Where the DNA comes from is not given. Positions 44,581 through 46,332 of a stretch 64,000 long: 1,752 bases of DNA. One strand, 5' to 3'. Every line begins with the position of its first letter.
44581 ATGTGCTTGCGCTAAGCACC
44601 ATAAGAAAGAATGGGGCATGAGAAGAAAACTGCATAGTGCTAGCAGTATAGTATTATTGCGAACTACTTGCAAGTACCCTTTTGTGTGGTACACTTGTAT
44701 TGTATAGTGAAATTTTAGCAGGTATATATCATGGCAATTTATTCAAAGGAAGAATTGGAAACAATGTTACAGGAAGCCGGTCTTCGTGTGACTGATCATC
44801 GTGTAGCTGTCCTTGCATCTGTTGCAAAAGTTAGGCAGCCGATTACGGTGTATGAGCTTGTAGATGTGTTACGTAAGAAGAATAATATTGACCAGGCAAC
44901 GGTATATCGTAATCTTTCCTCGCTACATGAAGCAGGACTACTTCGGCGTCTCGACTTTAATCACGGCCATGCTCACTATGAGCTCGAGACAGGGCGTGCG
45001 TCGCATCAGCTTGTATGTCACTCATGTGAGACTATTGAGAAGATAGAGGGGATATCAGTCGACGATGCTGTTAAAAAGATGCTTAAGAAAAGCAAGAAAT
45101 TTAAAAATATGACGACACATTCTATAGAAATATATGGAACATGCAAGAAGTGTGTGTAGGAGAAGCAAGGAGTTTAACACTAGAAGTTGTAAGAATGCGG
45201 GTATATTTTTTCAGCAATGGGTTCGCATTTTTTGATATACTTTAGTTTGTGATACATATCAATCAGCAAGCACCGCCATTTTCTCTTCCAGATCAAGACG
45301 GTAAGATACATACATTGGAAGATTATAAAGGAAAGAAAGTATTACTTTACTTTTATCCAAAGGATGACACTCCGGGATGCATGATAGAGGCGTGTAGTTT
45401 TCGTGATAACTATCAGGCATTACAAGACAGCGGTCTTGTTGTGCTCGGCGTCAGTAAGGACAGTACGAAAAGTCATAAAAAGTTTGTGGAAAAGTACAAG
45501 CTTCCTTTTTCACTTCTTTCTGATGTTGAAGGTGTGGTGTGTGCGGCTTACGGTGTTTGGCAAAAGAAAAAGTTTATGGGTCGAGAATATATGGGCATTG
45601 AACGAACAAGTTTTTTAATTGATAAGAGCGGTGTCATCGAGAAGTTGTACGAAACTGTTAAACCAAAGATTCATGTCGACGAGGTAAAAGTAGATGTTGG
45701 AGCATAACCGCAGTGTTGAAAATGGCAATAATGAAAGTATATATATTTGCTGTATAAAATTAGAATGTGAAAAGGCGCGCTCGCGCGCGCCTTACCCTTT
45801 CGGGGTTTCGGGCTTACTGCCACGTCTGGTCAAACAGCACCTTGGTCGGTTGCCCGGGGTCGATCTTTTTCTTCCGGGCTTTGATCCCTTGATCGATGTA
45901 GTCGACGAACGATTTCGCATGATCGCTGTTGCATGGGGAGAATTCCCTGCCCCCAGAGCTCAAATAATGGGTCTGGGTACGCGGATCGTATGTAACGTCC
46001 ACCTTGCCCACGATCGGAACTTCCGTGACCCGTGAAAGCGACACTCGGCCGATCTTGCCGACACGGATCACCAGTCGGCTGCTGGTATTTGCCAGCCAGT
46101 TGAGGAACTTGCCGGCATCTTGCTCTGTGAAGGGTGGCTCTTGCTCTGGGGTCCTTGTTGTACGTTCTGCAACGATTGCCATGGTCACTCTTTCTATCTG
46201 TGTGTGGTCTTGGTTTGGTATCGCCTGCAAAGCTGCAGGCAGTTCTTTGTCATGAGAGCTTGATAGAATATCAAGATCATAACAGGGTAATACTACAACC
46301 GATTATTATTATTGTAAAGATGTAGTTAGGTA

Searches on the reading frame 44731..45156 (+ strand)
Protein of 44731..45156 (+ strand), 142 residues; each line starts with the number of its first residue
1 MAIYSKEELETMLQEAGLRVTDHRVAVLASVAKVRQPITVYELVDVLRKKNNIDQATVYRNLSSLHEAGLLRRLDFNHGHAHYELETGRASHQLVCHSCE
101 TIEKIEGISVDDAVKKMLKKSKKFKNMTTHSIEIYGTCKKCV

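Call 54: search_protein_families(library=pfam, proteins=[window:44731-45156:+], max_evalue=0.01)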
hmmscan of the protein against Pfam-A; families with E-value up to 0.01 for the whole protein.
window:44731-45156:+ (142 aa): 10 families
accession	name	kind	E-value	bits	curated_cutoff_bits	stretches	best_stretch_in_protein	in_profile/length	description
PF01475.25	FUR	-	3.5e-20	72.8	23.1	1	15-135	1-121/121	Ferric uptake regulator family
PF12840.13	HTH_20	-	5.4e-05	23.5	27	1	23-72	5-49/51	Helix-turn-helix domain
PF01316.27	Arg_repressor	-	0.00022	21.4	27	0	41-85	23-64/70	Arginine repressor, DNA binding domain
PF25213.1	HVO_A0261_N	-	0.00038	20.7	35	1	21-74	10-57/86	HVO_A0261 N-terminal domain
PF01022.26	HTH_5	-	0.0015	18.8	22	1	24-71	4-45/47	Bacterial regulatory protein, arsR family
PF03551.20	PadR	-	0.002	18.5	27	1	35-73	7-49/75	Transcriptional regulator PadR-like family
PF09382.16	RQC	-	0.0033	17.7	23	0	20-52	7-39/114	RQC domain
PF01978.25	TrmB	-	0.0036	17.6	25.6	0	47-73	28-54/68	Sugar-specific transcriptional regulator TrmB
PF09339.16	HTH_IclR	-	0.0074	16.5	22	0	27-73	8-50/52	IclR helix-turn-helix domain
PF03965.22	Penicillinase_R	-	0.0087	16.8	22.6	0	26-121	7-99/115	Penicillinase repressor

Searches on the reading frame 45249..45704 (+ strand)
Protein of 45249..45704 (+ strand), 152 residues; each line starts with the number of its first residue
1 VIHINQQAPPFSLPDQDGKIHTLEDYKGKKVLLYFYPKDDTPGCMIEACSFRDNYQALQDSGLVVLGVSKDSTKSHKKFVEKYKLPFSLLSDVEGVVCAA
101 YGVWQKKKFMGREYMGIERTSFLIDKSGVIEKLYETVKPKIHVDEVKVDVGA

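Call 54: search_protein_families(library=pfam, proteins=[window:45249-45704:+], max_evalue=0.01)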
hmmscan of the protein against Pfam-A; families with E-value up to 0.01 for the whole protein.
window:45249-45704:+ (152 aa): 2 families
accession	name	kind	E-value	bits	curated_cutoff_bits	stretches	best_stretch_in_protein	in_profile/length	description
PF00578.27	AhpC-TSA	-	1.9e-42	144.5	26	1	4-131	1-122/124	AhpC/TSA family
PF08534.16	Redoxin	-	3.3e-21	76.1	26.6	1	5-140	3-139/148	Redoxin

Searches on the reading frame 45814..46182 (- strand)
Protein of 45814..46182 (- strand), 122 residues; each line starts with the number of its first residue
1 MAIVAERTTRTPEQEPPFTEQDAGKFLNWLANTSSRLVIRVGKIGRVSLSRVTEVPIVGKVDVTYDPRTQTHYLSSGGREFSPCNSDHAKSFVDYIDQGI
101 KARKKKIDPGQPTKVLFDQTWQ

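Call 53: search_protein_families(library=phrogs, proteins=[window:45814-46182:-], max_evalue=0.01)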
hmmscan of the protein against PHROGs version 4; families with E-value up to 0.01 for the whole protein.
window:45814-46182:- (122 aa): 0 families

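Call 54: search_protein_families(library=pfam, proteins=[window:45814-46182:-], max_evalue=0.01)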
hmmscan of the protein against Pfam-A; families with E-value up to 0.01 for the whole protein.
window:45814-46182:- (122 aa): 0 families

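Call 65: find_homologous_proteins(query=window:45814-46182:-, max_evalue=0.001)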
Query window:45814-46182:-: 8 candidates shared short words with the query, none scored E <= 0.001.

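Call 93: search_protein_families(library=padloc, proteins=[window:45814-46182:-], max_evalue=0.01)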
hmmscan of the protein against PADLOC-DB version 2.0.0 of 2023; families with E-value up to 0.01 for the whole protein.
window:45814-46182:- (122 aa): 0 families
